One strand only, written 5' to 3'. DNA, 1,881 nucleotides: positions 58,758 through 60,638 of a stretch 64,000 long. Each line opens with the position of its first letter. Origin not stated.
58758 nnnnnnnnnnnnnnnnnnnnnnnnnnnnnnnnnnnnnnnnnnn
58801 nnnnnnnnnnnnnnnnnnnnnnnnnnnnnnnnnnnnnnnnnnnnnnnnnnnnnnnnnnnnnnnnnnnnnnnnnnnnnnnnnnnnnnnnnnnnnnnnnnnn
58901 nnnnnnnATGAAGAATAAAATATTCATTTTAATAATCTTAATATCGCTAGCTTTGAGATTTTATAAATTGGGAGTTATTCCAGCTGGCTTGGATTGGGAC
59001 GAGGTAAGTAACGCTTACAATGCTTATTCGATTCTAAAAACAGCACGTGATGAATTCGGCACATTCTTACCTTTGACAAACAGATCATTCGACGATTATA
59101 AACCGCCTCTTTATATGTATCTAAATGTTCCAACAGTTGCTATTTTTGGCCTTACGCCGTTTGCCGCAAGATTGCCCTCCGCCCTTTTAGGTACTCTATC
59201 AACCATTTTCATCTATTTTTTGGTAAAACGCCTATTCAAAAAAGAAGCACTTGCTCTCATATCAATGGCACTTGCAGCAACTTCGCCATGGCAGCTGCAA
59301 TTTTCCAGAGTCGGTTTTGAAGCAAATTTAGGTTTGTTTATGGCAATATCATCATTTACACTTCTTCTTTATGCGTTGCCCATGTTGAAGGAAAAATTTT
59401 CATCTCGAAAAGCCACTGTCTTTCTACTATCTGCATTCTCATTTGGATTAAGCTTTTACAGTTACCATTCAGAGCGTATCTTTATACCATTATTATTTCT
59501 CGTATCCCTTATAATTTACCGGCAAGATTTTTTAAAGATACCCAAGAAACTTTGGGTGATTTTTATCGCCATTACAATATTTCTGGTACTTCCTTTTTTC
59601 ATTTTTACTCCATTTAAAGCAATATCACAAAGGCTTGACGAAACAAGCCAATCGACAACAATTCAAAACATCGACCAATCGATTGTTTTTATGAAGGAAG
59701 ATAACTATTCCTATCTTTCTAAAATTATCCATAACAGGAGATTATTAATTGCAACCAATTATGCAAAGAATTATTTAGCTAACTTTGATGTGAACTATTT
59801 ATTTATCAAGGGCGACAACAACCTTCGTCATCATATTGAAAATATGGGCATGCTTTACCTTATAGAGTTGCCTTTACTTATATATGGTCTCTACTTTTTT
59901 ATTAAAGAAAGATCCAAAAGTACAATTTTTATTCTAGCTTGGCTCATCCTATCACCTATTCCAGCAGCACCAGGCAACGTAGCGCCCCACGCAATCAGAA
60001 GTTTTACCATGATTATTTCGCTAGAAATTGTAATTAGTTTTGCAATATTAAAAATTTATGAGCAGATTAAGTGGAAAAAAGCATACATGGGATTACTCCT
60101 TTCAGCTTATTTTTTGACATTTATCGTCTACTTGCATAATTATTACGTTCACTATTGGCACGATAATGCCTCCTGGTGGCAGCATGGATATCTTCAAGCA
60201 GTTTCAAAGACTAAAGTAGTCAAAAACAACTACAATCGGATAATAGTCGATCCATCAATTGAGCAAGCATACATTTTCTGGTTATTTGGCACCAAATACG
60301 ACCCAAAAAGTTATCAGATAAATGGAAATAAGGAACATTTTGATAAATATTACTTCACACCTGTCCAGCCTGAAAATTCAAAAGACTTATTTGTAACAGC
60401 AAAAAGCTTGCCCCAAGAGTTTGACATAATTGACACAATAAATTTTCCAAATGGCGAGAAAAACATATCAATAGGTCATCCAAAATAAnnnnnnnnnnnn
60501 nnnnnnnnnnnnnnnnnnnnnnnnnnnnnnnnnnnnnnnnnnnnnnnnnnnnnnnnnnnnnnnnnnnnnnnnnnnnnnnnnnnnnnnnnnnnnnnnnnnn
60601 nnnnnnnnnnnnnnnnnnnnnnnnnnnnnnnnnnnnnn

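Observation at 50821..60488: Tandem array of six ArnT/PMT-like GT-C paralogs with overlapping stop and start codons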

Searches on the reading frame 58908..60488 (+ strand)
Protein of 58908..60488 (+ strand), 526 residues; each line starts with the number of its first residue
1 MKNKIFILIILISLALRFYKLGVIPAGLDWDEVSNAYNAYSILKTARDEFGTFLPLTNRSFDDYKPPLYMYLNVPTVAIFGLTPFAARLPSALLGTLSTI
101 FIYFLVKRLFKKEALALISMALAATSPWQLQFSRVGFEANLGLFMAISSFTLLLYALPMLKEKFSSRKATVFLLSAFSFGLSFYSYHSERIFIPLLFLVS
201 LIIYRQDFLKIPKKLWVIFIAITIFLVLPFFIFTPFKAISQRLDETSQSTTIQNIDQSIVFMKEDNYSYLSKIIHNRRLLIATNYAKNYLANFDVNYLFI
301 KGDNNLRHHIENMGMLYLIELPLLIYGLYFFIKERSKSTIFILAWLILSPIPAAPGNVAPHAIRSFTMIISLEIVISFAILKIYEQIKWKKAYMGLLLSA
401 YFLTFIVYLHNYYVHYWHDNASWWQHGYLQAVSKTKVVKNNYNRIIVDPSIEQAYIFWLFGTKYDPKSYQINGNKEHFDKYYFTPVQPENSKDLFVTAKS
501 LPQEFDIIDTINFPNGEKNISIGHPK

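Call 5: search_protein_families(library=pfam, proteins=[window:58908-60488:+], max_evalue=0.01)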
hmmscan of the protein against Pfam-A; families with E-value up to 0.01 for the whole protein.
window:58908-60488:+ (526 aa): 2 families
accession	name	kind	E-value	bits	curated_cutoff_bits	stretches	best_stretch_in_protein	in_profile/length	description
PF13231.12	PMT_2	-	3e-13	50.7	26.1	1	65-226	2-155/160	Dolichyl-phosphate-mannose-protein mannosyltransferase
PF02366.24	PMT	-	2.8e-09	37.3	22.7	1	9-240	3-240/245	Dolichyl-phosphate-mannose-protein mannosyltransferase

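Call 10: search_protein_families(library=ncbifam, proteins=[window:58908-60488:+], max_evalue=0.001)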
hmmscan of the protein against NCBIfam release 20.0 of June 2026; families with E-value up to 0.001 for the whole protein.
window:58908-60488:+ (526 aa): 3 families
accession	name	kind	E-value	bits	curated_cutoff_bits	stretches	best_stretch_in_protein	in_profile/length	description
TIGR03663.1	TIGR03663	subfamily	1.4e-07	30.9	126.25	1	5-240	3-193/435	flippase activity-associated protein Agl23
NF058602.1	PrMnsylTfPmt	equivalog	6.3e-05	22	800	1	65-159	99-194/530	protein O-mannosyltransferase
NF009784.2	PRK13279.1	equivalog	0.00019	20.2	567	1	65-230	61-222/539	lipid IV(A) 4-amino-4-deoxy-L-arabinosyltransferase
